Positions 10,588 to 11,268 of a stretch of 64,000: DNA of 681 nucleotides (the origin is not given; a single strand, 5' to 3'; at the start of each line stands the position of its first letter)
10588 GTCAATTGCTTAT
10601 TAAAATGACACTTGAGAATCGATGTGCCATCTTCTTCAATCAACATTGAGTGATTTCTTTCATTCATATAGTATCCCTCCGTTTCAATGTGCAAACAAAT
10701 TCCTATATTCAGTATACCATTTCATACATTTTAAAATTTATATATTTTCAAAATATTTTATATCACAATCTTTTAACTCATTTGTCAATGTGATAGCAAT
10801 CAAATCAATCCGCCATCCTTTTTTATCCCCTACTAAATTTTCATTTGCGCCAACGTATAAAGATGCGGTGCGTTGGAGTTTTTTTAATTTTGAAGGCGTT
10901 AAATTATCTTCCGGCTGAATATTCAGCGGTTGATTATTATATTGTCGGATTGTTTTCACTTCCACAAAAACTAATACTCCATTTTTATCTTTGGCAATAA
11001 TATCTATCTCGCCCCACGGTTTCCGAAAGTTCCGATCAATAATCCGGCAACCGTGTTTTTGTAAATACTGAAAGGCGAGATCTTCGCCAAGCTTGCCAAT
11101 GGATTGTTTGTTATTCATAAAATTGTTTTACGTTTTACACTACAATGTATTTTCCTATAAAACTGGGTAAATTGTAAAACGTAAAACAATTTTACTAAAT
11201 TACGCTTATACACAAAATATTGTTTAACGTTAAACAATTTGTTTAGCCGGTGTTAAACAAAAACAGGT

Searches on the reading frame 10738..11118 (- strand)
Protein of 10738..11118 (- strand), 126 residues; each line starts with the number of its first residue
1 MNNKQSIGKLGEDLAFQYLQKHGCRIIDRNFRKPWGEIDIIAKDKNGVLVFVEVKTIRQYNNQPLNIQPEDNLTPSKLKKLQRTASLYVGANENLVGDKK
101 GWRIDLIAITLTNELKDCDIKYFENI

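Call 9: search_protein_families(library=pfam, proteins=[window:10738-11118:-])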
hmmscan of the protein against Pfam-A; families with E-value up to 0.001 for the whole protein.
window:10738-11118:- (126 aa): 3 families
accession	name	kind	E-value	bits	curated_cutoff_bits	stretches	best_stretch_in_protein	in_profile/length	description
PF02021.23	UPF0102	-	8.7e-24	84.1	23.6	1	11-109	1-80/80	Uncharacterised protein family UPF0102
PF08378.17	NERD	-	2.1e-06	28.7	22.1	1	8-62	2-64/111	Nuclease-related domain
PF01939.22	NucS_C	-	2.7e-05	24.6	24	1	19-57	15-53/124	Endonuclease NucS C-terminal domain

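Call 16: find_encoding_contigs(protein=window:10738-11118:-, flank=10000, max_places=10)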
Protein window:10738-11118:- (126 aa): 6 contigs read that carry it; 2 places shown.
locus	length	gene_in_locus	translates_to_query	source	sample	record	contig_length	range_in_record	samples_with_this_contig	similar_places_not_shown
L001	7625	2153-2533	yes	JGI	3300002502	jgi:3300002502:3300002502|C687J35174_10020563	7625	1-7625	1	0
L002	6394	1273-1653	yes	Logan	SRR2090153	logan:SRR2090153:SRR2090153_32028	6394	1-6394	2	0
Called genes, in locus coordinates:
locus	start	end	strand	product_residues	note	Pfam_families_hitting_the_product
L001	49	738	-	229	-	PF00293:NUDIX (faint)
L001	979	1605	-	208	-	-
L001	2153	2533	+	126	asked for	PF08378:NERD (weak), PF02021:UPF0102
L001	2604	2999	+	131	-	-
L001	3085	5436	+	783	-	-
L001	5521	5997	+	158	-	-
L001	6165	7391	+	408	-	PF08529:NusA_N, PF13184:KH_NusA_1st, PF26594:KH_NusA_2nd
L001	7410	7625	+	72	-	?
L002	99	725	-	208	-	-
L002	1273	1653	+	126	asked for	PF08378:NERD (weak), PF02021:UPF0102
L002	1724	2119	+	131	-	-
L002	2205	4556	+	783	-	-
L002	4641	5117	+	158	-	-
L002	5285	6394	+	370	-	?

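Call 18: find_related_loci(query=window:10738-11118:-, collection=genome_contigs, flank=10000)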
Query window:10738-11118:- (126 aa) in genome_contigs; peptide patterns used: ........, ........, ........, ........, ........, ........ (x = any residue, [..] = any of these).
283 stretches matched a pattern; 236 encode a relative of the query (tblastn E <= 1e-3); the best 80 are kept; 80 distinct loci.
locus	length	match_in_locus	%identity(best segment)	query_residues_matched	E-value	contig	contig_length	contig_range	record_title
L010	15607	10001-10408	60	1-126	2e-45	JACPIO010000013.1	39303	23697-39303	MAG: Candidatus Wolfebacteria bacterium isolate NC_groundwater_443_Ag_B-0.1um_44_15 GD18-4_B1_scaffold_797852, whole gen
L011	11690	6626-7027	59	1-126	5e-44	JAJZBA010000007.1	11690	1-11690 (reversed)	MAG: bacterium isolate HSP1.bin6 NODE_3690_length_11690_cov_2.661507, whole genome shotgun sequence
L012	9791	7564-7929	62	4-126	3e-43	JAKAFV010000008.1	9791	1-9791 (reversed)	MAG: bacterium isolate WY2.bin132 NODE_11507_length_9791_cov_0.982305, whole genome shotgun sequence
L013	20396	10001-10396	56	1-126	4e-41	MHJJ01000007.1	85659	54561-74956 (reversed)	MAG: Candidatus Harrisonbacteria bacterium RIFCSPLOWO2_01_FULL_44_18 rifcsplowo2_01_scaffold_3451, whole genome shotgun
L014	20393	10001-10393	56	1-126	8e-41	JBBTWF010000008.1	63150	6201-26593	MAG: Patescibacteria group bacterium isolate H41-bin263_1 H41_bin263_1_000000000008, whole genome shotgun sequence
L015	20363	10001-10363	59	3-126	2e-40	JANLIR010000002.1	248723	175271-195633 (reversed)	MAG: Candidatus Wolfebacteria bacterium isolate S40-20 k99_361655, whole genome shotgun sequence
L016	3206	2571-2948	55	1-126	5e-40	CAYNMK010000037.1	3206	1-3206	MAG TPA_asm: uncultured Candidatus Saccharibacteria bacterium isolate binchicken_co53_88 genome assembly, contig: NODE_2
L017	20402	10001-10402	54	1-126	5e-40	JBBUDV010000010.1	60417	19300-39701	MAG: Patescibacteria group bacterium isolate H41-bin049 H41_bin049_000000000010, whole genome shotgun sequence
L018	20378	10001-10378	55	1-126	5e-40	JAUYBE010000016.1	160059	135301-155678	MAG: bacterium isolate C19_maxbin.019_sub C19_k141_31568, whole genome shotgun sequence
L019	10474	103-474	56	2-126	4e-39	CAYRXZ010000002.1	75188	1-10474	MAG TPA_asm: uncultured Candidatus Saccharibacteria bacterium isolate SRP178699_co1_226 genome assembly, contig: NODE_24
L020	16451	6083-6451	55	1-126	7e-39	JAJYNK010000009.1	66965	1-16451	MAG: bacterium isolate DBS2-4.bin65 NODE_605_length_66965_cov_2.43897, whole genome shotgun sequence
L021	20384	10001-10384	56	1-126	2e-38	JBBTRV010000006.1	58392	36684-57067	MAG: Patescibacteria group bacterium isolate H51-bin136_1 H51_bin136_1_000000000006, whole genome shotgun sequence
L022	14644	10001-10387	51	1-126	4e-38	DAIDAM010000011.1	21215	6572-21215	MAG TPA_asm: bacterium isolate clean1841 k141_359960, whole genome shotgun sequence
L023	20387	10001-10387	53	1-126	1e-37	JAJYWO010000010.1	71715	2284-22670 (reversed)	MAG: bacterium isolate FK3.bin121 NODE_625_length_71715_cov_1.441485, whole genome shotgun sequence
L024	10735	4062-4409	57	4-126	9e-38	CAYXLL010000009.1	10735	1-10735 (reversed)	MAG TPA_asm: uncultured Candidatus Saccharibacteria bacterium isolate binchicken_co265_369 genome assembly, contig: NODE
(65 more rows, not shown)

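Call 40: find_homologous_proteins(query=L014:2113-3093:+, max_evalue=1e-20)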
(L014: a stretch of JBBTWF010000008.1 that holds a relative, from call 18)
Query L014:2113-3093:+ (326 aa): 7994 proteins with E <= 1e-20 among 8000 candidates; the best 120 are listed.
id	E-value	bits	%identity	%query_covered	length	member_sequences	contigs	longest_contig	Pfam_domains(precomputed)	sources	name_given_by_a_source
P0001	2.0e-199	679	100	100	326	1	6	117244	PF17762.9,PF23552.3,PF02195.27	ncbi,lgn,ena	ncbi:MAG: ParB/RepB/Spo0J family partition protein [Patescibacteria group bacterium]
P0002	4.1e-134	465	75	99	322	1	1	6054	PF17762.9,PF23552.3,PF02195.27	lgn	-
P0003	1.1e-122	427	68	99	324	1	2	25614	PF17762.9,PF23552.3,PF02195.27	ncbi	ncbi:MAG: ParB/RepB/Spo0J family partition protein [Candidatus Paceibacterota bacterium]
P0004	4.2e-119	415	65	100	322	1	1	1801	PF17762.9,PF23552.3,PF02195.27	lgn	-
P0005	4.3e-117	409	63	99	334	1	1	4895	PF17762.9,PF23552.3,PF02195.27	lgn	-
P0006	4.5e-117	409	63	100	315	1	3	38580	PF17762.9,PF23552.3,PF02195.27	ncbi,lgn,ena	-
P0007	7.3e-117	408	70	87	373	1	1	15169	PF17762.9,PF23552.3,PF02195.27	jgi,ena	-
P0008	9.3e-116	404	62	99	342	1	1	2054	PF17762.9,PF23552.3,PF02195.27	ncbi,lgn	-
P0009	1.3e-115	404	59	99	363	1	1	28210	PF17762.9,PF23552.3,PF02195.27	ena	-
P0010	2.3e-114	400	63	100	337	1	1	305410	PF17762.9,PF23552.3,PF02195.27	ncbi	-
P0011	2.7e-114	400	61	99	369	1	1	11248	PF17762.9,PF23552.3,PF02195.27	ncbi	-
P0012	3.5e-114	399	64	100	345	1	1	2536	PF13936.13,PF17762.9,PF23552.3,PF02195.27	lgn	-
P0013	3.6e-114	399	60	99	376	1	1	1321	PF17762.9,PF23552.3,PF02195.27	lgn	-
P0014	1.0e-113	398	60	99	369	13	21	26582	PF17762.9,PF23552.3,PF02195.27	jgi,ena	-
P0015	3.2e-113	396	66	99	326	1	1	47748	PF17762.9,PF23552.3,PF02195.27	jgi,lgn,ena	-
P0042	1.4e-108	381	58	99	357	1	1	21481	PF17762.9,PF23552.3,PF02195.27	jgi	jgi:ParB family chromosome partitioning protein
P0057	6.8e-107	375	67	86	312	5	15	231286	PF17762.9,PF23552.3,PF02195.27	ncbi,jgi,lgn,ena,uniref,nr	ncbi:MAG: ParB-like protein partition protein [Candidatus Wolfebacteria bacterium GW2011_GWA1_44_24]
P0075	2.1e-105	370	59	99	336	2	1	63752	PF17762.9,PF23552.3,PF02195.27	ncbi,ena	-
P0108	4.4e-103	363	60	100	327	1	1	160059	PF17762.9,PF23552.3,PF02195.27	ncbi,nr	ncbi:MAG: ParB/RepB/Spo0J family partition protein [bacterium]|nr:ParB/RepB/Spo0J family partition p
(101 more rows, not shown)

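Call 41: find_encoding_contigs(protein=P0108, flank=10000, max_places=3)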
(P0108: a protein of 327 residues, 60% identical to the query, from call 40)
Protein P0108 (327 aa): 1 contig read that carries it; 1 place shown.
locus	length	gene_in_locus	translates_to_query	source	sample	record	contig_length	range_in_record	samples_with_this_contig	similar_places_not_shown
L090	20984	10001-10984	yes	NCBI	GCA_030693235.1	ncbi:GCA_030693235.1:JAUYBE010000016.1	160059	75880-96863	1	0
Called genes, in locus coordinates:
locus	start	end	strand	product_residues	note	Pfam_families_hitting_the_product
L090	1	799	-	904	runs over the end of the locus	PF02861:Clp_N, PF23569:NBD_SMAX1, PF00004:AAA, PF17871:AAA_lid_9, PF00004:AAA, PF07724:AAA_2, PF07728:AAA_5, PF10431:ClpB_D2-small, +8 more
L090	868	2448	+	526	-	PF13632:Glyco_trans_2_3 (weak)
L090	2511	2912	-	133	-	-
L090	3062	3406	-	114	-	PF05635:23S_rRNA_IVP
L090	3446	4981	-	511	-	PF13541:ChlI, PF00158:Sigma54_activat (faint), PF01078:Mg_chelatase, PF07728:AAA_5, PF00493:MCM (weak), PF13335:Mg_chelatase_C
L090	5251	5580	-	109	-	PF01258:zf-dskA_traR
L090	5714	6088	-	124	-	-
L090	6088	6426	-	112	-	-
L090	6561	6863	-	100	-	PF01245:Ribosomal_L19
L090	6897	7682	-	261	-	PF00849:PseudoU_synth_2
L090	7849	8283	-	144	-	-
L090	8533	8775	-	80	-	PF10049:DUF2283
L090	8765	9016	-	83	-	-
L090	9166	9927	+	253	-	PF00142:Fer4_NifH (weak), PF01656:CbiA, PF02374:ArsA_ATPase (weak), PF06564:CBP_BcsQ (weak), PF09140:MipZ (faint), PF10609:ParA (weak), PF13614:AAA_31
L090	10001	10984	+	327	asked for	PF02195:ParB_N, PF17762:HTH_ParB, PF23552:ParB_C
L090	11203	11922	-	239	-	PF08713:DNA_alkylation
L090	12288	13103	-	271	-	PF01177:Asp_Glu_race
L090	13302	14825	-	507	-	PF01743:PolyA_pol, PF12627:PolyA_pol_RNAbd, PF01966:HD, PF13735:tRNA_NucTran2_2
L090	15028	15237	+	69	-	-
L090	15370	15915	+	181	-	PF07638:Sigma70_ECF (faint), PF04542:Sigma70_r2, PF08281:Sigma70_r4_2, PF04545:Sigma70_r4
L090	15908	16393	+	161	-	-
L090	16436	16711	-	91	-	PF00216:Bac_DNA_binding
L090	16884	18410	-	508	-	PF12072:RNase_Y_N, PF08668:HDOD (faint), PF00013:KH_1 (weak), PF01966:HD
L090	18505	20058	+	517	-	PF01676:Metalloenzyme, PF06415:iPGM_N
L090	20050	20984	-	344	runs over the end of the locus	PF00579:tRNA-synt_1b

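Call 42: find_encoding_contigs(protein=P0057, flank=10000, max_places=3)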
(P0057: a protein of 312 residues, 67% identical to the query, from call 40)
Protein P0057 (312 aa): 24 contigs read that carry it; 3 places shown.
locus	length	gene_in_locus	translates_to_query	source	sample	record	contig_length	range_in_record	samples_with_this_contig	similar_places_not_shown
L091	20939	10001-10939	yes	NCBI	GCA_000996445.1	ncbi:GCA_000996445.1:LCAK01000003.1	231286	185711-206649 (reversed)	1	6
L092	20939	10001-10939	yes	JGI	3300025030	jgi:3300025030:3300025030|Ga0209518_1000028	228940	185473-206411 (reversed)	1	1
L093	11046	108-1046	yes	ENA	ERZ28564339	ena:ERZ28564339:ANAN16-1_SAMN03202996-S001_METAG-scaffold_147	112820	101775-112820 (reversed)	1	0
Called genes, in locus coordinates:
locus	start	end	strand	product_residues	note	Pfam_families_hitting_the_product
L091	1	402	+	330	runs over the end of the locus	PF02618:YceG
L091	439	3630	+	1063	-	PF04563:RNA_pol_Rpb2_1, PF04561:RNA_pol_Rpb2_2, PF04565:RNA_pol_Rpb2_3, PF10385:RNA_pol_Rpb2_45, PF00562:RNA_pol_Rpb2_6, PF04560:RNA_pol_Rpb2_7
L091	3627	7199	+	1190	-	PF04997:RNA_pol_Rpb1_1, PF00623:RNA_pol_Rpb1_2, PF04983:RNA_pol_Rpb1_3, PF05000:RNA_pol_Rpb1_4 (weak), PF04998:RNA_pol_Rpb1_5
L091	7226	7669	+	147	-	PF01250:Ribosomal_S6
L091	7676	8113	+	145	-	PF00436:SSB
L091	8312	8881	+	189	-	PF01569:PAP2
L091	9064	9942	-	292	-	-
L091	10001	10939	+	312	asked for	PF02195:ParB_N, PF17762:HTH_ParB, PF23552:ParB_C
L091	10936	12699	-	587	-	PF13328:HD_4, PF01966:HD, PF04607:RelA_SpoT, PF02824:TGS, PF01842:ACT (weak), PF13291:ACT_4, PF22629:ACT_AHAS_ss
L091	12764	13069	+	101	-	-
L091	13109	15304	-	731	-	PF01751:Toprim, PF01131:Topoisom_bac, PF01396:Zn_ribbon_Top1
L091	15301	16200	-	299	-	PF02481:DNA_processg_A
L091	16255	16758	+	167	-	-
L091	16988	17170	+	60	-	-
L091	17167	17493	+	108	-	PF01245:Ribosomal_L19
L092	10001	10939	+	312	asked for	PF02195:ParB_N, PF17762:HTH_ParB, PF23552:ParB_C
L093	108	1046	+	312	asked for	PF02195:ParB_N, PF17762:HTH_ParB, PF23552:ParB_C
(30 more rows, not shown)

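Call 49: find_encoding_contigs(protein=P0010, flank=10000, max_places=2)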
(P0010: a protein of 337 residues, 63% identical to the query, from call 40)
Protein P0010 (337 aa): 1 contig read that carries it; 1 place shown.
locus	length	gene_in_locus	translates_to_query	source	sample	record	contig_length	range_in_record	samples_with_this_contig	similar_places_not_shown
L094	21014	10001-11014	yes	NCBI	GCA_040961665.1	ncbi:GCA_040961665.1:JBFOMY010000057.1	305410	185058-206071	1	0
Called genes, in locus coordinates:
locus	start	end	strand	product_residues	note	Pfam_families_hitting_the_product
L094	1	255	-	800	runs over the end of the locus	PF02384:N6_Mtase, PF01170:UPF0020 (faint), PF13847:Methyltransf_31 (faint), PF07669:Eco57I (weak), PF01420:Methylase_S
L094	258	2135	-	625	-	PF00270:DEAD, PF04851:ResIII, PF18766:SWI2_SNF2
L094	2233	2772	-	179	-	PF04313:HSDR_N (weak), PF13588:HSDR_N_2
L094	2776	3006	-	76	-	PF12728:HTH_17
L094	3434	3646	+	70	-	-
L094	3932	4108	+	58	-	-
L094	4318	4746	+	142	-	-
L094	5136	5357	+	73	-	PF12728:HTH_17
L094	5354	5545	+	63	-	-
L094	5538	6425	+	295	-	PF02899:Phage_int_SAM_1, PF13495:Phage_int_SAM_4, PF00589:Phage_integrase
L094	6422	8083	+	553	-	PF00239:Resolvase, PF13408:Zn_ribbon_recom (weak)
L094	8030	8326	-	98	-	PF01245:Ribosomal_L19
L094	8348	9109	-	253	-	PF00849:PseudoU_synth_2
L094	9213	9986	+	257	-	PF00142:Fer4_NifH (weak), PF01656:CbiA, PF02374:ArsA_ATPase, PF06564:CBP_BcsQ (weak), PF09140:MipZ (weak), PF10609:ParA, PF13614:AAA_31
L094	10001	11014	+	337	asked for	PF02195:ParB_N, PF17762:HTH_ParB, PF23552:ParB_C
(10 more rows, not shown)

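Call 50: find_encoding_contigs(protein=P0042, flank=10000, max_places=2)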
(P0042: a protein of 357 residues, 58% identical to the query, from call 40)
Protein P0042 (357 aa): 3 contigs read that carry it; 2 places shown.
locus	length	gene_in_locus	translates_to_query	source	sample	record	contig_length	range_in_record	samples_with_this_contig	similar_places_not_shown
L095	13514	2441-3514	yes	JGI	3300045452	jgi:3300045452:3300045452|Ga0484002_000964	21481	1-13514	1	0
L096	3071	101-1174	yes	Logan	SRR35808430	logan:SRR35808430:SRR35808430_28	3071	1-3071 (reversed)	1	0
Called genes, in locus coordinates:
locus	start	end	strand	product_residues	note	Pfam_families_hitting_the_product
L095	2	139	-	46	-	?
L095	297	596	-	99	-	PF01245:Ribosomal_L19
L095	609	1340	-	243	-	PF00849:PseudoU_synth_2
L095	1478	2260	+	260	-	PF00142:Fer4_NifH (weak), PF01656:CbiA, PF02374:ArsA_ATPase (weak), PF06564:CBP_BcsQ (weak), PF09140:MipZ (weak), PF10609:ParA (weak), PF13614:AAA_31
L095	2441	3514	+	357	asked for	PF02195:ParB_N, PF17762:HTH_ParB, PF23552:ParB_C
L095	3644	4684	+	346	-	PF01594:AI-2E_transport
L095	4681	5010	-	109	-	-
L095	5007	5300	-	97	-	PF12961:DUF3850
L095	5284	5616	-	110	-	-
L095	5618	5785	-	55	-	PF01872:RibD_C (weak)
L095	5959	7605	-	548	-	PF01743:PolyA_pol, PF12627:PolyA_pol_RNAbd, PF01966:HD, PF13735:tRNA_NucTran2_2 (weak)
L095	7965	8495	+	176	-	PF04542:Sigma70_r2, PF08281:Sigma70_r4_2, PF04545:Sigma70_r4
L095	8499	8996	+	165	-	-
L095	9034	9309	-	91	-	PF00216:Bac_DNA_binding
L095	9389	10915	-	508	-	PF12072:RNase_Y_N, PF00013:KH_1 (weak), PF01966:HD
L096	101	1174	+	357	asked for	PF02195:ParB_N, PF17762:HTH_ParB, PF23552:ParB_C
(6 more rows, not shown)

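Call 59: find_encoding_contigs(protein=P0003, flank=10000, max_places=2)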
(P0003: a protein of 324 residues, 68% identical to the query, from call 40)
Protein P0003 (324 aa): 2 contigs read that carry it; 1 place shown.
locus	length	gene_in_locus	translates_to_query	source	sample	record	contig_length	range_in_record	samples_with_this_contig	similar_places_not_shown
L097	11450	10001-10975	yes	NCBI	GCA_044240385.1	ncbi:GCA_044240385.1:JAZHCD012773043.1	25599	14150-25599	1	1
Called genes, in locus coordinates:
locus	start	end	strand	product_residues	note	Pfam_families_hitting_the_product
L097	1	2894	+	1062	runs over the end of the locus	PF04563:RNA_pol_Rpb2_1, PF04561:RNA_pol_Rpb2_2, PF04565:RNA_pol_Rpb2_3, PF10385:RNA_pol_Rpb2_45, PF00562:RNA_pol_Rpb2_6, PF04560:RNA_pol_Rpb2_7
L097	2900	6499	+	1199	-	PF04997:RNA_pol_Rpb1_1, PF00623:RNA_pol_Rpb1_2, PF04983:RNA_pol_Rpb1_3, PF04998:RNA_pol_Rpb1_5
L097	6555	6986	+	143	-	PF01250:Ribosomal_S6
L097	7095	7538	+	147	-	PF00436:SSB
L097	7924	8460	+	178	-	PF01569:PAP2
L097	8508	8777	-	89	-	-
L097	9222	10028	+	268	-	PF00142:Fer4_NifH (weak), PF01656:CbiA, PF02374:ArsA_ATPase (faint), PF06564:CBP_BcsQ (faint), PF09140:MipZ (weak), PF10609:ParA (weak), PF13614:AAA_31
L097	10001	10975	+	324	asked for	PF02195:ParB_N, PF17762:HTH_ParB, PF23552:ParB_C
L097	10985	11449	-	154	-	PF02824:TGS, PF04359:DUF493 (weak), PF13291:ACT_4, PF01842:ACT (weak), PF22629:ACT_AHAS_ss (weak)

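Call 60: find_encoding_contigs(protein=P0006, flank=10000, max_places=2)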
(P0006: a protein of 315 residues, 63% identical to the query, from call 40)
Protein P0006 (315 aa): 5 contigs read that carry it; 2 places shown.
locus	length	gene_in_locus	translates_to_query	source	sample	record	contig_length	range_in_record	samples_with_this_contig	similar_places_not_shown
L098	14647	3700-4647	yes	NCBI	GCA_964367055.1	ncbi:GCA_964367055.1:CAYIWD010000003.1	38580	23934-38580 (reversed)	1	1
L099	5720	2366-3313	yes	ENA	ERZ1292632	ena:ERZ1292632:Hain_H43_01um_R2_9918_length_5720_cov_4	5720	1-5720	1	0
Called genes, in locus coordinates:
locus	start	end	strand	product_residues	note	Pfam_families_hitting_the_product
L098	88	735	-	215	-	PF14528:LAGLIDADG_3 (faint)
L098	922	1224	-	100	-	PF01245:Ribosomal_L19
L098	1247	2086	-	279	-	PF00849:PseudoU_synth_2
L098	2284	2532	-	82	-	PF10049:DUF2283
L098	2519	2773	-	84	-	-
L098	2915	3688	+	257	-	PF00142:Fer4_NifH (weak), PF01656:CbiA, PF02374:ArsA_ATPase, PF06564:CBP_BcsQ, PF07015:VirC1 (faint), PF09140:MipZ (faint), PF10609:ParA (weak), PF13614:AAA_31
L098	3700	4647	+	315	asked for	PF02195:ParB_N, PF17762:HTH_ParB, PF23552:ParB_C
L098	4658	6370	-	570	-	PF13328:HD_4, PF01966:HD, PF04607:RelA_SpoT, PF02824:TGS, PF13291:ACT_4, PF22629:ACT_AHAS_ss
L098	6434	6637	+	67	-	-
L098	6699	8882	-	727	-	PF01751:Toprim, PF01131:Topoisom_bac, PF01396:Zn_ribbon_Top1, PF23451:Zn_ribbon_PaaD (faint), PF01396:Zn_ribbon_Top1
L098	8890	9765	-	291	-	PF02481:DNA_processg_A, PF18306:LDcluster4 (weak)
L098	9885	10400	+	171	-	-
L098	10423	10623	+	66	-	-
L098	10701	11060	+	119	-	PF01541:GIY-YIG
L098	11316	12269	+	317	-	PF04542:Sigma70_r2, PF04539:Sigma70_r3 (weak), PF04545:Sigma70_r4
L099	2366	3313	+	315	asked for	PF02195:ParB_N, PF17762:HTH_ParB, PF23552:ParB_C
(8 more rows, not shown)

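Call 66: find_encoding_contigs(protein=P0075, flank=10000, max_places=3)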
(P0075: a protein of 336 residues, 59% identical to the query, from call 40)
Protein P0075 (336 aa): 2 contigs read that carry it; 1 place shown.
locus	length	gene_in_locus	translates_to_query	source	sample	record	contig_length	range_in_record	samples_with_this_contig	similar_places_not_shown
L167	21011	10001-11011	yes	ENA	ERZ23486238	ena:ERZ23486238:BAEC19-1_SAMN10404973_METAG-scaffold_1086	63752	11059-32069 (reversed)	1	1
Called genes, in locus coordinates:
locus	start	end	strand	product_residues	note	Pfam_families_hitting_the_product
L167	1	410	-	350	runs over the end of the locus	PF00391:PEP-utilizers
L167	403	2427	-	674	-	PF01326:PPDK_N, PF00391:PEP-utilizers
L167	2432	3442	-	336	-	-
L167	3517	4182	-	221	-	PF00300:His_Phos_1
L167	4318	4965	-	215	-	PF00156:Pribosyltran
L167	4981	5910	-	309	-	PF00215:OMPdecase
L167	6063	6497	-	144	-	PF00882:Zn_dep_PLPC (weak), PF04307:YdjM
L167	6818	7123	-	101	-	-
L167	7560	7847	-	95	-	PF01245:Ribosomal_L19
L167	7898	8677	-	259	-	PF00849:PseudoU_synth_2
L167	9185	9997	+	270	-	PF00142:Fer4_NifH (weak), PF01656:CbiA, PF02374:ArsA_ATPase (weak), PF06564:CBP_BcsQ, PF07015:VirC1 (faint), PF09140:MipZ (faint), PF10609:ParA, PF13614:AAA_31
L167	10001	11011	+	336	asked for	PF02195:ParB_N, PF17762:HTH_ParB, PF23552:ParB_C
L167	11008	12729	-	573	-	PF13328:HD_4, PF01966:HD, PF04607:RelA_SpoT, PF02824:TGS, PF13291:ACT_4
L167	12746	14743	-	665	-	PF01751:Toprim, PF01131:Topoisom_bac, PF01396:Zn_ribbon_Top1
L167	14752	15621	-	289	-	PF02481:DNA_processg_A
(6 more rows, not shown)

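Call 71: find_homologous_proteins(query=window:10738-11118:-, max_evalue=1e-10)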
Query window:10738-11118:- (126 aa): 2579 proteins with E <= 1e-10 among 8000 candidates; the best 120 are listed.
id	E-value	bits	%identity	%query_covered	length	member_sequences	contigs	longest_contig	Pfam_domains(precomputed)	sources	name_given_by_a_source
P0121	6.5e-61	222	83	100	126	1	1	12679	PF02021.24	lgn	-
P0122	3.3e-53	197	69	100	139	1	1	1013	PF02021.24,PF08378.18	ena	-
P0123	1.4e-44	169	62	100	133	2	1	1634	PF02021.24,PF01939.22,PF08378.18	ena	-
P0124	1.6e-44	169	70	84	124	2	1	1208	PF02021.24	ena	-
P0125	2.5e-44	168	62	100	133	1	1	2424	PF02021.24,PF01939.22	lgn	-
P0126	2.5e-44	168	60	100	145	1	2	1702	PF02021.24,PF01939.22,PF08378.18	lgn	-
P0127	5.8e-44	167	62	100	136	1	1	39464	PF02021.24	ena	-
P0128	5.8e-44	167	62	100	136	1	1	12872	PF02021.24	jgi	-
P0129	2.4e-43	165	62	100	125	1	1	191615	PF02021.24,PF08378.18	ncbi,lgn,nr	ncbi:MAG: YraN family protein [bacterium]|nr:YraN family protein [bacterium]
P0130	3.1e-43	164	59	100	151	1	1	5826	PF02021.24,PF01939.22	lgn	-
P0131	4.8e-43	164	62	98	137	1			PF02021.24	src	-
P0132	5.3e-43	164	60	100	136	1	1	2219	PF02021.24,PF01939.22,PF08378.18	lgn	-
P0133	5.4e-43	164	63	100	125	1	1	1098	PF02021.24,PF01939.22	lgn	-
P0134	6.0e-43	164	65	100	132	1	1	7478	PF02021.24,PF01939.22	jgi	jgi:putative endonuclease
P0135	9.9e-42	160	58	100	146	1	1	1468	PF02021.24,PF01939.22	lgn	-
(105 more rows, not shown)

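Call 72: find_encoding_contigs(protein=P0121, flank=10000, max_places=2)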
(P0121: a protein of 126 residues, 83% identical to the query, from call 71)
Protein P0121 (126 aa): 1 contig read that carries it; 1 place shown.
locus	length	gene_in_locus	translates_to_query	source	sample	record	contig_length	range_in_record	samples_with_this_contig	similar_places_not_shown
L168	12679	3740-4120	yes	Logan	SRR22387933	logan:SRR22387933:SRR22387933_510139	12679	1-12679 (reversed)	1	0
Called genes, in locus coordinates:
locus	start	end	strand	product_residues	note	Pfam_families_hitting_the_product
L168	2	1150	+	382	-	?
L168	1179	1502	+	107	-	-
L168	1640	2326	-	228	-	PF00293:NUDIX (faint)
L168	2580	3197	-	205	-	-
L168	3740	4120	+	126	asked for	PF02021:UPF0102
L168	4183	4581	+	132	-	-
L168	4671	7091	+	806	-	-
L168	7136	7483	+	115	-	-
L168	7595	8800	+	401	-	PF08529:NusA_N, PF13184:KH_NusA_1st, PF26594:KH_NusA_2nd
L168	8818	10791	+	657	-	PF03030:H_PPase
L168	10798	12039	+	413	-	PF05697:Trigger_N, PF00254:FKBP_C, PF05698:Trigger_C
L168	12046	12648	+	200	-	PF00574:CLP_protease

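Call 79: find_related_loci(query=P0001, collection=metagenome_contigs, flank=10000)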
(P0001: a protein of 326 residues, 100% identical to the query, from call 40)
Query P0001 (326 aa) in metagenome_contigs; peptide patterns used: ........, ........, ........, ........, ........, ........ (x = any residue, [..] = any of these).
199 stretches matched a pattern; 8 encode a relative of the query (tblastn E <= 1e-3); 7 distinct loci.
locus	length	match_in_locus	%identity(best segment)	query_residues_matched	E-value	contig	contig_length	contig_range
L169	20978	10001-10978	100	1-326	0e+0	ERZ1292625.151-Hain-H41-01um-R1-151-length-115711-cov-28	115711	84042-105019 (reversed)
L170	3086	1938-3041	57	1-324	3e-122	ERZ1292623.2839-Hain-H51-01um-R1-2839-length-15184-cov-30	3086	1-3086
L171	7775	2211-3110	55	1-322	5e-106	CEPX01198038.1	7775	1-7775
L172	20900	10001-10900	55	1-322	5e-105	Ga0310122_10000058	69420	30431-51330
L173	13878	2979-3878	53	1-322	4e-104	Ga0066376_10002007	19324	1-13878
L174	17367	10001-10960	47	2-323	6e-82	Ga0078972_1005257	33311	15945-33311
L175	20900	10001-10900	53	1-322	1e-104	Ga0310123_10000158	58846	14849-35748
